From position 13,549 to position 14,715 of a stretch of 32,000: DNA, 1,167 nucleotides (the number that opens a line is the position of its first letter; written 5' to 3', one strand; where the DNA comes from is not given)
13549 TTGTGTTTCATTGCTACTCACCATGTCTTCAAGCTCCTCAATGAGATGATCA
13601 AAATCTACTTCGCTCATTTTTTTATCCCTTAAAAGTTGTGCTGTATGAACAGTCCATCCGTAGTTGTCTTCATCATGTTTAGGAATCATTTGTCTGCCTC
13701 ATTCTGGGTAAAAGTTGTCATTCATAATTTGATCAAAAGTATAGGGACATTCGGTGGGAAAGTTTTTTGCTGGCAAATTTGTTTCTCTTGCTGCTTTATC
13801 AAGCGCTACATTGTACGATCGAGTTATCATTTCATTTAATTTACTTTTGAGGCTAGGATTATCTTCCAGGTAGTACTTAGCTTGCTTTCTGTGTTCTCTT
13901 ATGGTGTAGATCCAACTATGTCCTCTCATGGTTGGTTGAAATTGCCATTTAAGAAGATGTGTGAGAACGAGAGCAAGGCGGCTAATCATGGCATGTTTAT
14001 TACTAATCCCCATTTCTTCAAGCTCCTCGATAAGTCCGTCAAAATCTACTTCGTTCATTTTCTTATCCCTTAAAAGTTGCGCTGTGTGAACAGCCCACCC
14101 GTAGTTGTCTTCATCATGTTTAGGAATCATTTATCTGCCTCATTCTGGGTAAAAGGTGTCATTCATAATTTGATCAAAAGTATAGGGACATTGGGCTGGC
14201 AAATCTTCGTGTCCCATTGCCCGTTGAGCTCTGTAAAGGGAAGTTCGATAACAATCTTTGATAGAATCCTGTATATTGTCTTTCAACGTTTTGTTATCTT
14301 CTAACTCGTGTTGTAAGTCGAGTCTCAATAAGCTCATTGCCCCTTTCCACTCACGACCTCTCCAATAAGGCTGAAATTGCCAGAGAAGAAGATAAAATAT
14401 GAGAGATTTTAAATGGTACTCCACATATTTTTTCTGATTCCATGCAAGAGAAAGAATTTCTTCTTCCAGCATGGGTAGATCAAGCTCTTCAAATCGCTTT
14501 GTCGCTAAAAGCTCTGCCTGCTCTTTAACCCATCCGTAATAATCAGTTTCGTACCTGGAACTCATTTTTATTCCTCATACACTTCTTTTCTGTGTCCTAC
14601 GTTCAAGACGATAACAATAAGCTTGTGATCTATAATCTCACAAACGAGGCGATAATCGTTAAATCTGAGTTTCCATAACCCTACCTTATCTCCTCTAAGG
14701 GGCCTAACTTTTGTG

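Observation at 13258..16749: Integrase islet whose cargo is four DUF29 genes translationally wired around a RelE/RHH toxin-antitoxin pair: candidate undescribed multi-component module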

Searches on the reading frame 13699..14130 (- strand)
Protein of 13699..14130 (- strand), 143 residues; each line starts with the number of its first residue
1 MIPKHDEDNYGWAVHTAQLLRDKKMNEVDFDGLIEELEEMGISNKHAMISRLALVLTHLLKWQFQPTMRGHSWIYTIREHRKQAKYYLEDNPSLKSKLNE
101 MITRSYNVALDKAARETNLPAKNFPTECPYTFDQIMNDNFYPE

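Call 4: search_protein_families(library=pfam, proteins=[window:13699-14130:-], max_evalue=0.01)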
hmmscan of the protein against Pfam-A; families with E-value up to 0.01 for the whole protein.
window:13699-14130:- (143 aa): 1 family
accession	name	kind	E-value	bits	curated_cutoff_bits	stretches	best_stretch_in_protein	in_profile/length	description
PF01724.21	DUF29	-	4.9e-47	160.1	22.5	1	6-141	3-138/138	Domain of unknown function DUF29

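Call 18: search_protein_families(library=padloc, proteins=[window:13699-14130:-], max_evalue=0.1)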
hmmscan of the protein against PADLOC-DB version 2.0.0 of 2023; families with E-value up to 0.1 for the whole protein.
window:13699-14130:- (143 aa): 0 families

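Call 19: search_protein_families(library=ncbifam, proteins=[window:13699-14130:-], max_evalue=0.1)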
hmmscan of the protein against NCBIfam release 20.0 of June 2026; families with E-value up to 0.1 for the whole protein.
window:13699-14130:- (143 aa): 0 families

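Call 78: search_protein_families(library=phrogs, proteins=[window:13699-14130:-], max_evalue=0.01)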
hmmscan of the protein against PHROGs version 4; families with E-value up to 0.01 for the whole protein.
window:13699-14130:- (143 aa): 1 family
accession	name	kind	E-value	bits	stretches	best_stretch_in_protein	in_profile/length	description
phrog_11797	-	unknown function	4e-27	96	1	5-143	5-143/143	-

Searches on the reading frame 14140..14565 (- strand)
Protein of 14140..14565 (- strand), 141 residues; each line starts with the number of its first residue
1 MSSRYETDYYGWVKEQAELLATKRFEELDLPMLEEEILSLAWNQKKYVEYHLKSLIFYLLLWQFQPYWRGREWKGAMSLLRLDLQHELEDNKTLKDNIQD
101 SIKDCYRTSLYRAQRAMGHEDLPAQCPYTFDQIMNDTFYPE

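Call 4: search_protein_families(library=pfam, proteins=[window:14140-14565:-], max_evalue=0.01)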
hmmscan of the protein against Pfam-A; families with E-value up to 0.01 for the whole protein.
window:14140-14565:- (141 aa): 1 family
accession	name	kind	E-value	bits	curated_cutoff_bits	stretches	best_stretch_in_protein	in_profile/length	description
PF01724.21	DUF29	-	6.8e-33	114.2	22.5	1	5-139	2-138/138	Domain of unknown function DUF29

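Call 18: search_protein_families(library=padloc, proteins=[window:14140-14565:-], max_evalue=0.1)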
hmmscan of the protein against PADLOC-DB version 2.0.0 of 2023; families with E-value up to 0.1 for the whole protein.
window:14140-14565:- (141 aa): 0 families

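Call 19: search_protein_families(library=ncbifam, proteins=[window:14140-14565:-], max_evalue=0.1)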
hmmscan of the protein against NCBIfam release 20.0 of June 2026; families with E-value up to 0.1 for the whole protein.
window:14140-14565:- (141 aa): 0 families

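Call 43: find_homologous_proteins(query=window:14140-14565:-, max_evalue=0.00001)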
Query window:14140-14565:- (141 aa): 5 proteins with E <= 0.00001 among 10 candidates.
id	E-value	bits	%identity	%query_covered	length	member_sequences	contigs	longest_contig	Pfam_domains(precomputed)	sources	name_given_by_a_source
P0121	1.5e-91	322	100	100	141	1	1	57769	PF01724.22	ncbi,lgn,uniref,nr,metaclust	ncbi:hypothetical protein Cva_00130 [Caedimonas varicaedens]|uniref:DUF29 domain-containing protein 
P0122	8.4e-77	274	85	100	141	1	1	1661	PF01724.22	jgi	jgi:Domain of unknown function DUF29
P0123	2.1e-70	253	79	100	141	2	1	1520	PF01724.22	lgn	-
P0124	3.8e-66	239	73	100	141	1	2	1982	PF01724.22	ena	-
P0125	2.6e-42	162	55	84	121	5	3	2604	PF01724.22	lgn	-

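Call 44: find_encoding_contigs(protein=P0122, flank=3000, max_places=3)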
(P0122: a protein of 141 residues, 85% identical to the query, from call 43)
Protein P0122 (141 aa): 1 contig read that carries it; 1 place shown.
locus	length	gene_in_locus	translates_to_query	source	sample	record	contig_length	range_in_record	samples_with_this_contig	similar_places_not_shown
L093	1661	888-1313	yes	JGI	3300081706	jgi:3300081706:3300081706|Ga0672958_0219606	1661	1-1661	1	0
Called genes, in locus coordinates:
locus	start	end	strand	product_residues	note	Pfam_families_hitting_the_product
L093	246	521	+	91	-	PF05015:HigB-like_toxin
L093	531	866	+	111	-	PF02796:HTH_7 (weak), PF13560:HTH_31 (weak)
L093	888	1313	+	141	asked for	PF01724:DUF29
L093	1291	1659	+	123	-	?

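Call 45: find_encoding_contigs(protein=P0124, flank=3000, max_places=3)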
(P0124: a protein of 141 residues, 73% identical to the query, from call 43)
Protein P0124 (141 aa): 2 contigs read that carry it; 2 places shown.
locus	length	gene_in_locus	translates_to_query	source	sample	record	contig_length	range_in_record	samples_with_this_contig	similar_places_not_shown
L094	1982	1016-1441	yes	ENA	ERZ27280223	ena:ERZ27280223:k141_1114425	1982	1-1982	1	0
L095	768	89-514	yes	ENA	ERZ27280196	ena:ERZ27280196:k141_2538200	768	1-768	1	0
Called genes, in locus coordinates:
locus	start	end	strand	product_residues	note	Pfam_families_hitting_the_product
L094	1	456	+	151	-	?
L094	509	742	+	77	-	-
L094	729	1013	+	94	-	PF05016:ParE_toxin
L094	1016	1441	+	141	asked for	PF01724:DUF29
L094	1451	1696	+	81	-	PF00313:CSD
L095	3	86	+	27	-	?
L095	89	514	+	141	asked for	PF01724:DUF29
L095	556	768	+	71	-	PF00313:CSD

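Call 46: find_encoding_contigs(protein=P0125, flank=3000, max_places=3)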
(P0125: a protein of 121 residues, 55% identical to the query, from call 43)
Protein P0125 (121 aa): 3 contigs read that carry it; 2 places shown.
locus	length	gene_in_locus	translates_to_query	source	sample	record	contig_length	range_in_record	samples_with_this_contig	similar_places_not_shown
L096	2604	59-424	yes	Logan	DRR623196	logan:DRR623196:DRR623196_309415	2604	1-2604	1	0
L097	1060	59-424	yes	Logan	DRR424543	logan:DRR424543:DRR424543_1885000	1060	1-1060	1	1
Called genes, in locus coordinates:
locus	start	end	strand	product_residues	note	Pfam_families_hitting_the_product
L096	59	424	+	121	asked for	PF01724:DUF29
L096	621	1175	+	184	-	-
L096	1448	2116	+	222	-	PF01656:CbiA, PF06564:CBP_BcsQ (faint), PF07015:VirC1 (weak), PF09140:MipZ (weak), PF10609:ParA (weak), PF13614:AAA_31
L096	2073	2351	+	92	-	PF20605:Antitox_RHH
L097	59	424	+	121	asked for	PF01724:DUF29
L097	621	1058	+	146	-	?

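Call 67: search_protein_families(library=pfam, proteins=[L093:1291-1659:+, L096:621-1175:+, L094:509-742:+, L093:531-866:+], max_evalue=0.05)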
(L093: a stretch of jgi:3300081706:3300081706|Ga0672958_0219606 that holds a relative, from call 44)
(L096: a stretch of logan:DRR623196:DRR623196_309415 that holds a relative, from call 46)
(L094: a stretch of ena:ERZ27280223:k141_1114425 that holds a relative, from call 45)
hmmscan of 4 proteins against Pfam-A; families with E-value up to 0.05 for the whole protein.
L093:1291-1659:+ (123 aa): 1 family
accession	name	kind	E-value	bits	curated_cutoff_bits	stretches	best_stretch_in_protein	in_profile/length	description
PF01724.21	DUF29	-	6.7e-32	111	22.5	1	17-122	3-108/138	Domain of unknown function DUF29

L096:621-1175:+ (184 aa): 0 families

L094:509-742:+ (77 aa): 2 families
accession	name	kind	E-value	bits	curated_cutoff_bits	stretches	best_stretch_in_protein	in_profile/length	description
PF19807.5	DUF6290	-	0.00012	22.6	27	1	2-69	4-71/72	Family of unknown function (DUF6290)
PF06847.16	Arc_PepC_II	-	0.035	15.1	29.9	1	6-58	14-66/93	Archaeal Peptidase A24 C-terminus Type II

L093:531-866:+ (111 aa): 10 families
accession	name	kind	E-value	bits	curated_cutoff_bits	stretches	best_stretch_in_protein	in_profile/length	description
PF02796.21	HTH_7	-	5.7e-06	26.8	23.8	1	32-56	21-45/45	Helix-turn-helix domain of resolvase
PF13560.12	HTH_31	-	1.1e-05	26.1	27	1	33-77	15-60/64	Helix-turn-helix domain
PF01381.28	HTH_3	-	4.2e-05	23.9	23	1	31-74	8-51/55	Helix-turn-helix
PF02954.25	HTH_8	-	0.00035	20.7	22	1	35-51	21-37/42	Bacterial regulatory protein, Fis family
PF13384.12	HTH_23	-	0.00047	20.3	24.6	1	32-55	17-40/50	Homeodomain-like domain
PF12844.13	HTH_19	-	0.0021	18.4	30.2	1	27-64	7-44/64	Helix-turn-helix domain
PF04967.18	HTH_10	-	0.013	15.8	23.1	1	33-55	24-46/53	HTH DNA binding domain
PF05043.19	Mga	-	0.016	16.2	21.1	1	24-54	22-52/87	Mga helix-turn-helix domain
PF13309.12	HTH_22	-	0.017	15.6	29.6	1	30-53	39-62/63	HTH domain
PF13412.12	HTH_24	-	0.046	13.7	21.9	0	32-54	17-39/48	Winged helix-turn-helix DNA-binding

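Call 78: search_protein_families(library=phrogs, proteins=[window:14140-14565:-], max_evalue=0.01)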
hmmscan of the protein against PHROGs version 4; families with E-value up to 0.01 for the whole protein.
window:14140-14565:- (141 aa): 1 family
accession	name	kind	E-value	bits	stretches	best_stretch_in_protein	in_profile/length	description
phrog_11797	-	unknown function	1.3e-14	55.5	1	1-141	1-143/143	-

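Call 112: predict_structure(alignment_id=A7)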
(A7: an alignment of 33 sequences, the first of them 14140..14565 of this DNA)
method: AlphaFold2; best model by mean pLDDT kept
length: 141 residues; sequences in the alignment: 33
mean_pLDDT: 90.9   pTM: 0.77
mean pLDDT of the five models: 90.9, 90.9, 90.9, 89.4, 88.5
residues with pLDDT >= 90: 100; 70-90: 37; 50-70: 4; < 50: 0
segments of 3 or more residues with pLDDT < 50: none
pLDDT, mean of each block of 10 residues (from residue 1): 81 95 96 90 88 97 91 96 92 81 94 85 92 96 87
secondary structure, 60 per line:
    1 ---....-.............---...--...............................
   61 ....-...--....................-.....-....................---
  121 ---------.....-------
elements in order: H4-7 H9-21 H30-64 H71-90 H92-96 H98-117 H130-134

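Call 121: fold_search(model_id=the predicted structure, library=pdb)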
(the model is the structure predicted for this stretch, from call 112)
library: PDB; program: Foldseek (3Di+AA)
matches with E <= 10: 30; with E <= 0.001: 0
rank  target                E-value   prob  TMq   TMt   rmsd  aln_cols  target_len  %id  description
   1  5jre_B                1.9e+00  0.33  0.38  0.31   8.7       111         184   14  Crystal structure of NeC3PO in complex with ssDNA. (released 2016-09-28)
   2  5jrc_A                2.3e+00  0.28  0.38  0.31   8.8       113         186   13  Crystal structure of NeC3PO in complex with ssRNA. (released 2016-09-28)
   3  7vop_X                2.4e+00  0.14  0.28  0.07  15.5       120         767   18  Cryo-EM structure of Xenopus laevis nuclear pore complex cytoplasmic ring subunit (released 2022-02-02)
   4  4wqo_D                2.4e+00  0.13  0.24  0.24   7.2        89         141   17  Structure of VHL-EloB-EloC-Cul2 (released 2015-03-04)
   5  2l3l_MODEL_1_A        3.4e+00  0.11  0.30  0.35   7.7       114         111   11  The solution structure of the N-terminal domain of human Tubulin Binding Cofactor C reveals a platform for the (released 2011-09-21)
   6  5jr9_B                3.6e+00  0.20  0.38  0.30   7.8       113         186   17  Crystal structure of apo-NeC3PO (released 2016-09-28)
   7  5jr9_D                3.6e+00  0.16  0.35  0.28   8.1       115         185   16  Crystal structure of apo-NeC3PO (released 2016-09-28)
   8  5jr9_A                3.6e+00  0.15  0.35  0.28   8.1       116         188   16  Crystal structure of apo-NeC3PO (released 2016-09-28)
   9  5jr9_C                4.0e+00  0.15  0.35  0.28   8.2       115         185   16  Crystal structure of apo-NeC3PO (released 2016-09-28)
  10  9a5j_A                4.7e+00  0.05  0.23  0.07  15.6       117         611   18  Integrative model of DNAK-GUDB by crosslinking MS and deep learning (released 2024-09-18)
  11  8i03_F                5.0e+00  0.10  0.34  0.23  20.9       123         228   18  Cryo-EM structure of the SIN3L complex from S. pombe (released 2023-05-03)
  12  5wd9                  5.0e+00  0.06  0.17  0.26   9.5        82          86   12  Crystal structure of Legionella pneumophila effector lpg2328 (released 2017-11-29)
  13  6rah_A                5.3e+00  0.04  0.20  0.07  17.6       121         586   14  Heterodimeric ABC exporter TmrAB in ATP-bound outward-facing open conformation (released 2019-07-31)
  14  4tql_A                5.3e+00  0.04  0.19  0.13  20.3       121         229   19  Computationally designed three helix bundle (released 2014-10-15)
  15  5iwa_T                5.6e+00  0.12  0.33  0.42   7.6       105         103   17  Crystal structure of the 30S ribosomal subunit from Thermus thermophilus in complex with the GE81112 peptide antibioti (released 2016-04-27)
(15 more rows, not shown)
